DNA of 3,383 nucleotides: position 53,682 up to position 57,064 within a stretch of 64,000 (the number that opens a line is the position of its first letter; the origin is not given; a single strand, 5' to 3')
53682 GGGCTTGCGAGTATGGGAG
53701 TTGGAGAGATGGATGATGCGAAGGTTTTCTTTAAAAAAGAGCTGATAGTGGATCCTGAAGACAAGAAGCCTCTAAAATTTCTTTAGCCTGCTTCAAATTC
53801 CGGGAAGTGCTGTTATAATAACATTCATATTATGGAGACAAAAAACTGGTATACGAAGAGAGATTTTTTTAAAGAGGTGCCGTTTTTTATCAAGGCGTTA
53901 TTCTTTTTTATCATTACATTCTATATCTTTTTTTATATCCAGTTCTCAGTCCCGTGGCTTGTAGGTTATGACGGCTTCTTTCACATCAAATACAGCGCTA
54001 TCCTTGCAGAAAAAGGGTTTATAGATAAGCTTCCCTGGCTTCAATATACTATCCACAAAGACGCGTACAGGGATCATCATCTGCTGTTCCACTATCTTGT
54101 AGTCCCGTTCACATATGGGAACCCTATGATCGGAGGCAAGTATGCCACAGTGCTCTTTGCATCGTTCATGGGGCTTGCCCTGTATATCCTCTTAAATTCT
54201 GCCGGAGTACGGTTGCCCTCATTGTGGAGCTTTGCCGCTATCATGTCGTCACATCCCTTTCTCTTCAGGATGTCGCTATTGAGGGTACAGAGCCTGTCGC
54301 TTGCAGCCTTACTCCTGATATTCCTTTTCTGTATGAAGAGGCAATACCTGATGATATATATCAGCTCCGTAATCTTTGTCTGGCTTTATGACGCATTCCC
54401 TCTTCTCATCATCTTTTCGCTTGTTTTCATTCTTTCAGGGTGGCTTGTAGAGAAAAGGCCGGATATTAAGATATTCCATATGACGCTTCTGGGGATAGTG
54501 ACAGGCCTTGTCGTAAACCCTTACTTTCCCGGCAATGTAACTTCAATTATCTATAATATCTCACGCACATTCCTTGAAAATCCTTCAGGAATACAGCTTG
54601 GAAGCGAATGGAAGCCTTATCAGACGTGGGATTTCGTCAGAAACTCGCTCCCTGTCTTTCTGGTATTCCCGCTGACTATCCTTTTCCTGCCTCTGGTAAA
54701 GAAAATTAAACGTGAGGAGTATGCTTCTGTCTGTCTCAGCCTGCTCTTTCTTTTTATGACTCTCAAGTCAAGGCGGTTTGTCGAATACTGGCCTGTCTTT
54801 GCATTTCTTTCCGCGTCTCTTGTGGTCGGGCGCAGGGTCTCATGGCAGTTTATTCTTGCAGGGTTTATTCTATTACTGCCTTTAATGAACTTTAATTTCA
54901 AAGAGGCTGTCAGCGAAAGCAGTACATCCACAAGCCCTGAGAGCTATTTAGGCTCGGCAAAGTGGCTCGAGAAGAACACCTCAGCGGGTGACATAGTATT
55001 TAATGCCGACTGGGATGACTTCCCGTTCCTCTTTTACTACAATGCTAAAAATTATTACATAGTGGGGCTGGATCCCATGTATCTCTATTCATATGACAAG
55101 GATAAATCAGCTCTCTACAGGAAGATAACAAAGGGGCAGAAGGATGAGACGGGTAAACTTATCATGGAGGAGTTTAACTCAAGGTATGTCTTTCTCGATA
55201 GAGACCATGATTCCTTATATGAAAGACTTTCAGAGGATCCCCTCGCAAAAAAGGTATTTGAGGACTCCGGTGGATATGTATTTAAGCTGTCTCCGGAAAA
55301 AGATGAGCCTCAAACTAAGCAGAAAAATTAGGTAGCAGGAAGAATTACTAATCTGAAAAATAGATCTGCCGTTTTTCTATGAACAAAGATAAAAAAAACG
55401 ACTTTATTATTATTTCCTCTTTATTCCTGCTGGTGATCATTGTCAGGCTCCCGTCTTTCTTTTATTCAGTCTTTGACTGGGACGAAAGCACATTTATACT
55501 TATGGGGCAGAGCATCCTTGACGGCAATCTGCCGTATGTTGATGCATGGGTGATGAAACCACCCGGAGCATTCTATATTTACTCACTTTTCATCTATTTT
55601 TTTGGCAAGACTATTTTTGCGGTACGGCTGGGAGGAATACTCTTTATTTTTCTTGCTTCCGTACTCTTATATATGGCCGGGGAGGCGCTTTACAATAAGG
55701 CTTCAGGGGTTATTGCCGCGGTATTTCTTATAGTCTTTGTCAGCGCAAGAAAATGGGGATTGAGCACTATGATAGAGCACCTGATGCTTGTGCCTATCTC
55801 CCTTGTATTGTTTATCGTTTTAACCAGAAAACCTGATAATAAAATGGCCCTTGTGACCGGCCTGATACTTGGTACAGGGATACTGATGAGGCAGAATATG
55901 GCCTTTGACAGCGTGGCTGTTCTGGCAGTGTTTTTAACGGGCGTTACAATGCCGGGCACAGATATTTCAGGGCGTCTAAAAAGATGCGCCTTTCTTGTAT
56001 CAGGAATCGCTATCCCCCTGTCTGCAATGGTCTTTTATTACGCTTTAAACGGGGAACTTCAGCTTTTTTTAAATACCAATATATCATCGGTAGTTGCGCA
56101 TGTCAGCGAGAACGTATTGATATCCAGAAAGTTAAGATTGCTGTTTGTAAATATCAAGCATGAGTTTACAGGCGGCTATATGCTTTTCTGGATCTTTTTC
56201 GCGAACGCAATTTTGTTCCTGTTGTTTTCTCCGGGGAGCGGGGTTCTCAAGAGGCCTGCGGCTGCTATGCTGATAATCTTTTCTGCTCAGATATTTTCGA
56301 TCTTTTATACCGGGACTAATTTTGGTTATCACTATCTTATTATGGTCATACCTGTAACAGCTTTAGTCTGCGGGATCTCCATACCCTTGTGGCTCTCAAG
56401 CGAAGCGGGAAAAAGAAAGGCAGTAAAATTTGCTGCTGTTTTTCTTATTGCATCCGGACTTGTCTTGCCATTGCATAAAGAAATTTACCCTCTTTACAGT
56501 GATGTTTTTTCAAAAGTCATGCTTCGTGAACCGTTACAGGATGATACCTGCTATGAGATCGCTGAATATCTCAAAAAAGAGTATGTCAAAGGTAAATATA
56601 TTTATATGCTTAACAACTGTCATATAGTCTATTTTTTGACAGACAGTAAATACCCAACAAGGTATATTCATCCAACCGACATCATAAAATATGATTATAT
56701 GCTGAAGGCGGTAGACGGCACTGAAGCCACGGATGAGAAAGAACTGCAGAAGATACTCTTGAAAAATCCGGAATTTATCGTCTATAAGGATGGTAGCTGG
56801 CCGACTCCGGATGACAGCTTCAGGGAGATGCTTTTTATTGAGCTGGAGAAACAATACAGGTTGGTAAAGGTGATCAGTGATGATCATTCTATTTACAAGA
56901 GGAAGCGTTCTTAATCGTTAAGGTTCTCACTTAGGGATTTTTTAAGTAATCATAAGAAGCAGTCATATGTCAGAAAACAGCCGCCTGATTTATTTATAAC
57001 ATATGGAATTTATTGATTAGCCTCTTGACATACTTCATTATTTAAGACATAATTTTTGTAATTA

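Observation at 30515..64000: At least 33 kb MSH-type type IV filament locus with an inflated modular pilin repertoire and its own modification block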

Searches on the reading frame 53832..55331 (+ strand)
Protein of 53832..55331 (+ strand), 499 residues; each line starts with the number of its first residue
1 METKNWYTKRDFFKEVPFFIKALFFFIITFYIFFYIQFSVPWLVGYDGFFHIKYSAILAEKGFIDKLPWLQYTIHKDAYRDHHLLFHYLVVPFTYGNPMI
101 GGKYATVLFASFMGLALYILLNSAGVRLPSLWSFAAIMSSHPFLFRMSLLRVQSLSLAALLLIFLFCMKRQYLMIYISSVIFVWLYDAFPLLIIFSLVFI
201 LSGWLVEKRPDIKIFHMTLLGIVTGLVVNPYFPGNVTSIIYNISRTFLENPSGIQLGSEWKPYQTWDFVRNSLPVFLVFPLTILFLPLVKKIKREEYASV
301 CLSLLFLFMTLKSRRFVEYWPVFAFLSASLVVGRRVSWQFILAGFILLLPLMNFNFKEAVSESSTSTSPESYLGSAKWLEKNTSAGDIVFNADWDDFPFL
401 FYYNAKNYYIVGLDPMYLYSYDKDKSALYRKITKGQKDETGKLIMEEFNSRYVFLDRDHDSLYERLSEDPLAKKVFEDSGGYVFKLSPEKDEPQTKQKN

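Call 6: search_protein_families(library=pfam, proteins=[window:53832-55331:+], max_evalue=0.01)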
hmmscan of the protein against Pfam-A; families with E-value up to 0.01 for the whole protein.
window:53832-55331:+ (499 aa): 0 families

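Call 11: search_protein_families(library=ncbifam, proteins=[window:53832-55331:+], max_evalue=0.01)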
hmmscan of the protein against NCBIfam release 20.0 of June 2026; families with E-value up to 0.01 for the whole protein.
window:53832-55331:+ (499 aa): 0 families

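Call 48: search_protein_representatives(protein=window:53832-55331:+)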
Query: 499 residues. Proteins with E-value up to 0.001 (for the whole library): 2875; up to 1e-10: 2024; up to 1e-30: 780. The best 150 are listed.
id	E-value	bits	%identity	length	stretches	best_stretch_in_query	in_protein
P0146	2.6e-177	607.2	54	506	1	16-489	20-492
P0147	7.6e-117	407.8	49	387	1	108-486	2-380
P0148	2.1e-98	346.9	40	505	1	22-485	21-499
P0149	4.6e-88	312.8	38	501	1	20-487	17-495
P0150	8.4e-88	312.0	39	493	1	25-488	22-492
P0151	2.9e-84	300.3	36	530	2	16-329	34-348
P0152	4.7e-84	299.6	38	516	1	25-489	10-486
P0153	6.8e-82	292.5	35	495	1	23-490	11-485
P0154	3.4e-81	290.2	48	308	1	220-486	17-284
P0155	5.7e-80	286.1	35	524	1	16-495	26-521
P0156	1.0e-78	281.9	36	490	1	26-461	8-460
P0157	2.1e-78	280.9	34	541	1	24-492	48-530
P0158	5.0e-78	279.7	35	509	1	23-493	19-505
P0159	3.2e-77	277.1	33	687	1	24-490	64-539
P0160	3.5e-77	276.9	35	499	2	19-335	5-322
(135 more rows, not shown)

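Call 52: search_solved_structures(query=A4, max_evalue=1)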
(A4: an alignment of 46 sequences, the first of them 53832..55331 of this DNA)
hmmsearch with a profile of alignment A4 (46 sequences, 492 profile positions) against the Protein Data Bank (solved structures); distinct sequences matched with E-value up to 1: 6.
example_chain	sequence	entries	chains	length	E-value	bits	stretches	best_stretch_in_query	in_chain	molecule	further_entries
7lrs_D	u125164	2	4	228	0.12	14.3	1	104-231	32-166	antibody A23-58.1 heavy chain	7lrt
8hgl_H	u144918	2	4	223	0.13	14.1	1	101-231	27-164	NIV-11 Fab heavy chain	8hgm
6b85_J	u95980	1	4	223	0.29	12.9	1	304-370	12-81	TMHC4_R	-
11kc_A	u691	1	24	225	0.3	12.9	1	304-370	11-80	Designed nanoparticle O43-TM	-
7b0b_H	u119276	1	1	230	0.42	12.4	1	104-231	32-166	Fab heavy chain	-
6wg0_H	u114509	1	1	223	0.84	11.4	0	129-231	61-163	Fab366 heavy chain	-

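Call 53: search_protein_families(library=pfam, alignment_id=A4, max_evalue=0.01)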
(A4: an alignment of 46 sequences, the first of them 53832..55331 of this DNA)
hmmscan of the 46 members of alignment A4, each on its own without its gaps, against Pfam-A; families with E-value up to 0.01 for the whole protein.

A. member 1, window:53832-55331:+ (499 aa): 0 families

B. families by the number of members that match (of 46 scanned): 6 families
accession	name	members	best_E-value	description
PF11992.13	TgpA_N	1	0.0013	TgpA N-terminal domain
PF20339.3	DUF6634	1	0.004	Family of unknown function (DUF6634)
PF17647.6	DUF5518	1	0.0041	Family of unknown function (DUF5518)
PF19029.5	DUF883_C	1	0.0046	DUF883 C-terminal glycine zipper region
PF24677.1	DUF7657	1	0.006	Domain of unknown function (DUF7657)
PF14517.12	Tachylectin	1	0.0065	Tachylectin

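Call 62: find_related_loci(query=A5, collection=genome_contigs, flank=8000)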
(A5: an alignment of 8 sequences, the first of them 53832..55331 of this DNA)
Query A5 (499 aa) in genome_contigs; peptide patterns used: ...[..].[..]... (x = any residue, [..] = any of these).
600 stretches matched a pattern (row limit reached: there are more); 577 encode a relative of the query (tblastn E <= 1e-3); the best 80 are kept; 80 distinct loci.
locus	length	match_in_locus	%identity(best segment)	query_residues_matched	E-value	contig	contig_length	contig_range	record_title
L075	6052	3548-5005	56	4-488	0e+0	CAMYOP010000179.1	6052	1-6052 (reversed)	MAG: uncultured Desulfobulbaceae bacterium isolate FCS_M_Desulfobacterota_08 genome assembly, contig: scaffold_14374, wh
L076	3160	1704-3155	55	17-499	1e-176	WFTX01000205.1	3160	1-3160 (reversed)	MAG: Nitrospirae bacterium isolate S139_46 k151_44298, whole genome shotgun sequence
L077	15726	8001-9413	53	20-490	4e-166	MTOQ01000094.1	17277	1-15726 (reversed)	MAG: Nitrospirae bacterium JdFR-81 JGI24020J35080_1000956, whole genome shotgun sequence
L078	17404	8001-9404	53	20-486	4e-164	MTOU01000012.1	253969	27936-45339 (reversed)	MAG: Nitrospirae bacterium JdFR-85 JGI24019J35510_1000011, whole genome shotgun sequence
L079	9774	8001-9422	50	20-493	1e-149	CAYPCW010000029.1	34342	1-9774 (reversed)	MAG TPA_asm: uncultured bacterium isolate SRP118108_co1_497 genome assembly, contig: NODE_672_length_34342_cov_6.852218,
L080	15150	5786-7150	49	36-490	4e-139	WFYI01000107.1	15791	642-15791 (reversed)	MAG: Aquificaceae bacterium isolate S141_89_esom k151_72066, whole genome shotgun sequence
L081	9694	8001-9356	48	35-484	8e-136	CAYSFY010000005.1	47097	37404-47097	MAG TPA_asm: uncultured Desulfobulbia bacterium isolate binchicken_co266_32 genome assembly, contig: NODE_1476_length_47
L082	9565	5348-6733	48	26-487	1e-132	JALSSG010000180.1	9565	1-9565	MAG: Hydrogenothermaceae bacterium isolate 356-308_metabat2_scaf2bin.042 356-308_scaffold_4852_c1, whole genome shotgun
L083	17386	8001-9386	47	26-487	1e-122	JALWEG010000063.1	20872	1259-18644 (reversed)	MAG: Aquificaceae bacterium isolate T11_metabat1_scaf2bin.071 T11_NODE_833_length_20872_cov_2.060834, whole genome shotg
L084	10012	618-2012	46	39-499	8e-121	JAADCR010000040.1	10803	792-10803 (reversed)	MAG: Aquificota bacterium isolate L_MaxBin.005 contig-127_7220, whole genome shotgun sequence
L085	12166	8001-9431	40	27-489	8e-109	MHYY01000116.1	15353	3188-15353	MAG: Planctomycetes bacterium RIFCSPLOWO2_12_38_17 rifcsplowo2_12_sub10_scaffold_363, whole genome shotgun sequence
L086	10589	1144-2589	41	36-493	1e-103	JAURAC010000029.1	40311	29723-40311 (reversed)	MAG: Candidatus Subterrananammoxibius californiae isolate Bin_309 NODE_29_length_40311_cov_22.447287, whole genome shotg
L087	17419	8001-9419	35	28-486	1e-92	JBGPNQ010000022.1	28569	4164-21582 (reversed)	MAG: Anaerolineae bacterium isolate OBJ_0618_7090110_210 k141_4229284_length_28569_cov_10.0000, whole genome shotgun seq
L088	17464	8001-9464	34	20-496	3e-92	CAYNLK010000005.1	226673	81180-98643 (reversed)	MAG TPA_asm: uncultured Caldilineaceae bacterium isolate binchicken_co44_236 genome assembly, contig: NODE_46_length_226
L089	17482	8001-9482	35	8-486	2e-91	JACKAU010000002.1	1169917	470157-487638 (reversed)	MAG: Anaerolineales bacterium isolate HK-STAS-CHLO-3 HK-STAS-CHLO-3_2, whole genome shotgun sequence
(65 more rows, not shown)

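Call 64: predict_structure(alignment_id=A4)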
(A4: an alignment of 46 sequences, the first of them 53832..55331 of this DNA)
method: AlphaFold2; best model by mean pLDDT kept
length: 499 residues; sequences in the alignment: 46
mean_pLDDT: 94.2   pTM: 0.92
mean pLDDT of the five models: 94.2, 94.1, 93.9, 93.6, 93.6
residues with pLDDT >= 90: 445; 70-90: 28; 50-70: 16; < 50: 10
segments of 3 or more residues with pLDDT < 50: 4-10
pLDDT, mean of each block of 10 residues (from residue 1): 46 83 98 98 96 98 97 94 98 98 99 99 97 98 98 98 98 99 96 98 98 98 98 90 78 81 95 97 96 98 98 96 98 96 97 98 95 98 98 97 98 94 96 97 98 98 98 97 89 55
secondary structure, 60 per line:
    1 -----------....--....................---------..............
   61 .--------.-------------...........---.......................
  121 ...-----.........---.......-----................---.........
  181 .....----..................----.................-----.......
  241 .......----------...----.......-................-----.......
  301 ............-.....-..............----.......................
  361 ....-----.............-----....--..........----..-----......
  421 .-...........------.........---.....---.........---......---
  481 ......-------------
elements in order: H12-15 H18-37 H47-61 H84-94 H98-123 H129-137 H141-147 H153-168 H172-185 H190-207 H212-228 H234-247 H265-271 H273-288 H294-312 H314-318 H320-333 H338-364 H370-382 E388-391 H394-403 H415-421 H423-433 H440-448 E452-456 H460-468 E472-477 E481-486

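Call 69: fold_search(model_id=the predicted structure, library=pdb)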
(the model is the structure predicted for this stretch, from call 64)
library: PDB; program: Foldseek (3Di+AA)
matches with E <= 10: 323; with E <= 0.001: 20
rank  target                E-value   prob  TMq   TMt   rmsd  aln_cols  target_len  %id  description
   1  6s7t_A                5.1e-10  1.00  0.72  0.52   7.9       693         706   12  Cryo-EM structure of human oligosaccharyltransferase complex OST-B (released 2019-12-18)
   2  8pn9_A                5.5e-10  1.00  0.65  0.51   9.2       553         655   13  Structure of human oligosaccharyltransferase OST-A complex bound to NGI-1 (released 2024-05-08)
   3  9n9j_I                1.1e-09  1.00  0.70  0.52  10.4       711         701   10  Structure of a GRP94 folding intermediate engaged with a CCDC134- and FKBP11-bound secretory translocon (released 2025-11-19)
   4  6s7o_A                1.5e-09  1.00  0.65  0.51   7.8       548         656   14  Cryo-EM structure of human oligosaccharyltransferase complex OST-A (released 2019-12-18)
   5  8agc_A                2.7e-09  1.00  0.69  0.51   9.1       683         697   12  Structure of yeast oligosaccharylransferase complex with lipid-linked oligosaccharide and non-acceptor peptide bound (released 2022-12-07)
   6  6ezn_F                3.3e-09  1.00  0.67  0.53  11.3       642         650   13  Cryo-EM structure of the yeast oligosaccharyltransferase (OST) complex (released 2018-01-17)
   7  8b6l_I                3.8e-09  1.00  0.64  0.48  10.4       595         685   11  Subtomogram average of the human Sec61-TRAP-OSTA-translocon (released 2022-12-07)
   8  7oci_F                3.8e-09  1.00  0.68  0.54  10.8       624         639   13  Cryo-EM structure of yeast Ost6p containing oligosaccharyltransferase complex (released 2022-02-16)
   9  7zlh_A                4.2e-08  1.00  0.65  0.51   7.4       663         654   10  Cryo-EM structure of C-mannosyltransferase CeDPY19, in apo state, bound to CMT2-Fab and anti-Fab nanobody (released 2023-01-11)
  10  7zlg_A                4.6e-08  1.00  0.64  0.50   7.7       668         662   11  Cryo-EM structure of C-mannosyltransferase CeDPY19, in complex with acceptor peptide and bound to CMT2-Fab and anti-Fa (released 2023-01-11)
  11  9s6t_A                2.3e-07  1.00  0.54  0.56   7.1       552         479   12  Ternary cryo-EM structure of chicken ALG12 with Dol25-PP-GlcNAc2Man7, Dol25-P-Man, and Fab (released 2026-03-18)
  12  6gxc_A                4.1e-07  1.00  0.60  0.44   6.9       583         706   12  Bacterial oligosaccharyltransferase PglB in complex with an inhibitory peptide and a reactive lipid-linked oligosaccha (released 2018-11-14)
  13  5ogl_A                5.0e-07  1.00  0.61  0.44   6.9       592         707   11  Structure of bacterial oligosaccharyltransferase PglB in complex with an acceptor peptide and an lipid-linked oligosac (released 2017-10-25)
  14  3waj                  9.1e-07  1.00  0.62  0.41  10.3       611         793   13  Crystal structure of the Archaeoglobus fulgidus oligosaccharyltransferase (O29867_ARCFU) complex with Zn and sulfate (released 2013-10-30)
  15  5f15                  1.5e-06  1.00  0.60  0.56   7.6       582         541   13  Crystal Structure of ArnT from Cupriavidus metallidurans bound to Undecaprenyl phosphate (released 2016-02-17)
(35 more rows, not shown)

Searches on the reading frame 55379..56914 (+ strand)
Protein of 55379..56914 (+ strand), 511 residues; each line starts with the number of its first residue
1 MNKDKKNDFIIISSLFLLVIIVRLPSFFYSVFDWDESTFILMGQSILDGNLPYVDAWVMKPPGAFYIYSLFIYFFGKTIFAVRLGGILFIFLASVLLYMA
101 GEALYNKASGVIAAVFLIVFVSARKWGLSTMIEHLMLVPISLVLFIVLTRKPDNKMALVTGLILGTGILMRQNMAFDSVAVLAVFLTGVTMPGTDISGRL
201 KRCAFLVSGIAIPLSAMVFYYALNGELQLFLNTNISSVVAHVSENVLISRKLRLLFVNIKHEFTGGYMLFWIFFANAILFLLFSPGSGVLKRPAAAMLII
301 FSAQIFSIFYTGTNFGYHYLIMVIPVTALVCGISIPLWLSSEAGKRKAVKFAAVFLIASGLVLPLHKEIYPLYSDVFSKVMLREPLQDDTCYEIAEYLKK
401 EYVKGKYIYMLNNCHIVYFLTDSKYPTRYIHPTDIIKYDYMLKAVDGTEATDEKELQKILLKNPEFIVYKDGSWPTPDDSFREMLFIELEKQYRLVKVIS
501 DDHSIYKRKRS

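Call 6: search_protein_families(library=pfam, proteins=[window:55379-56914:+], max_evalue=0.01)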
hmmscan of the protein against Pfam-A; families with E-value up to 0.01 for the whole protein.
window:55379-56914:+ (511 aa): 2 families
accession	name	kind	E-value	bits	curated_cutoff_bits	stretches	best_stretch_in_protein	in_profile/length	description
PF13231.12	PMT_2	-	2.1e-12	48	26.1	1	60-187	2-131/160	Dolichyl-phosphate-mannose-protein mannosyltransferase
PF09858.14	DUF2085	-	0.0055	17.5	25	1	110-170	28-89/90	Predicted membrane protein (DUF2085)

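Call 11: search_protein_families(library=ncbifam, proteins=[window:55379-56914:+], max_evalue=0.01)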
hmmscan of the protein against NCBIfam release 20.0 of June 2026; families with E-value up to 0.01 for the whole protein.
window:55379-56914:+ (511 aa): 1 family
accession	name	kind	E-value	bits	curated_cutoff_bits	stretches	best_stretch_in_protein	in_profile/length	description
NF009784.2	PRK13279.1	equivalog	0.00069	18.3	567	1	59-184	60-191/539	lipid IV(A) 4-amino-4-deoxy-L-arabinosyltransferase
